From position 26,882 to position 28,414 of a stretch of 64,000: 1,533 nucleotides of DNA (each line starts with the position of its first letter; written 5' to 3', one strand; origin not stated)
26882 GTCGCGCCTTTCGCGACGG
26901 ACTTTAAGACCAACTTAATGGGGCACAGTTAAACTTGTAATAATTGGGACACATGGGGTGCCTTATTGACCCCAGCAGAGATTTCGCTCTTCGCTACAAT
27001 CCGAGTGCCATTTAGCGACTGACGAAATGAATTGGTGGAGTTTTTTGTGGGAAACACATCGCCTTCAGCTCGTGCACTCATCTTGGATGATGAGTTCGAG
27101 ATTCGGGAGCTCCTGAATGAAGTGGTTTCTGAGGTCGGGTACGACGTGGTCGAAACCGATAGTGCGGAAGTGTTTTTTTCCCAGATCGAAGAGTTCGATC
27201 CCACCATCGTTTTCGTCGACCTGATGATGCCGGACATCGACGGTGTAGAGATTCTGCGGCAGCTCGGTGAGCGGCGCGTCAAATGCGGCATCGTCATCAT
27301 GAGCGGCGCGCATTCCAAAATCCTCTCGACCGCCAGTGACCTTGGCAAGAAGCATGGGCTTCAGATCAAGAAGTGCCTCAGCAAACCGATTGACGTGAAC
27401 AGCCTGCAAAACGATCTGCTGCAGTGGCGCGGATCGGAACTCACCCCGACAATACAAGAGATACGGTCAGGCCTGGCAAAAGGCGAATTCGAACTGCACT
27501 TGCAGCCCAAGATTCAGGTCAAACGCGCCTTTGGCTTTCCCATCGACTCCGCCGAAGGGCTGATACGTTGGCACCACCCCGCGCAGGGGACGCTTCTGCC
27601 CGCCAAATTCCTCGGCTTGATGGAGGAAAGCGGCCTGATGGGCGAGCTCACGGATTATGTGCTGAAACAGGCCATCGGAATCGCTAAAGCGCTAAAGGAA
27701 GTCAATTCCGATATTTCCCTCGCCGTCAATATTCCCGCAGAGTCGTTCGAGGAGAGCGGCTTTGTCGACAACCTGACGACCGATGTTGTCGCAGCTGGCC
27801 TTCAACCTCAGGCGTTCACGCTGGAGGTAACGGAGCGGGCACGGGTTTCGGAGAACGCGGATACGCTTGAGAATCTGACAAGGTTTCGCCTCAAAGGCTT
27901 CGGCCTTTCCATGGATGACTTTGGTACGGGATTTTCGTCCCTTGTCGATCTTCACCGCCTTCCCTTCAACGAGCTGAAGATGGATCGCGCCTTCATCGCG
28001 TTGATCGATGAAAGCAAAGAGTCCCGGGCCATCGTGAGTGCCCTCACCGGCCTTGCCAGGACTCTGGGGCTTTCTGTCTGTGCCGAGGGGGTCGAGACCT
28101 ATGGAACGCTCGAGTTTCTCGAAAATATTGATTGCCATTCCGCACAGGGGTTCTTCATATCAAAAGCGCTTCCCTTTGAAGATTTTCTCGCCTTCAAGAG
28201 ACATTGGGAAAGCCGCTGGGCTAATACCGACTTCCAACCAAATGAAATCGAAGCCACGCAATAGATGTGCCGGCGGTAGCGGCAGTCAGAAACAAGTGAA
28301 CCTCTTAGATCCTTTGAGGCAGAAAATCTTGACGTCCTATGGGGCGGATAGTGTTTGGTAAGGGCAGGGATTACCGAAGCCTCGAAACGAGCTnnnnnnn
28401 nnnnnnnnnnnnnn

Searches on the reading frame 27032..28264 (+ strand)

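Call 65: search_protein_families(library=pfam, proteins=[window:27032-28264:+], max_evalue=0.00001)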
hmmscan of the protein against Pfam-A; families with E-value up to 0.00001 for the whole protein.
window:27032-28264:+ (410 aa): 2 families
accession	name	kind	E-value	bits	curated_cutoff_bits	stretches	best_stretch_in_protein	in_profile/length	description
PF00563.25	EAL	-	4.9e-59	200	31.3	1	142-378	2-235/236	EAL domain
PF00072.30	Response_reg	-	4.1e-17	62.8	30.2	1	16-127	2-108/111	Response regulator receiver domain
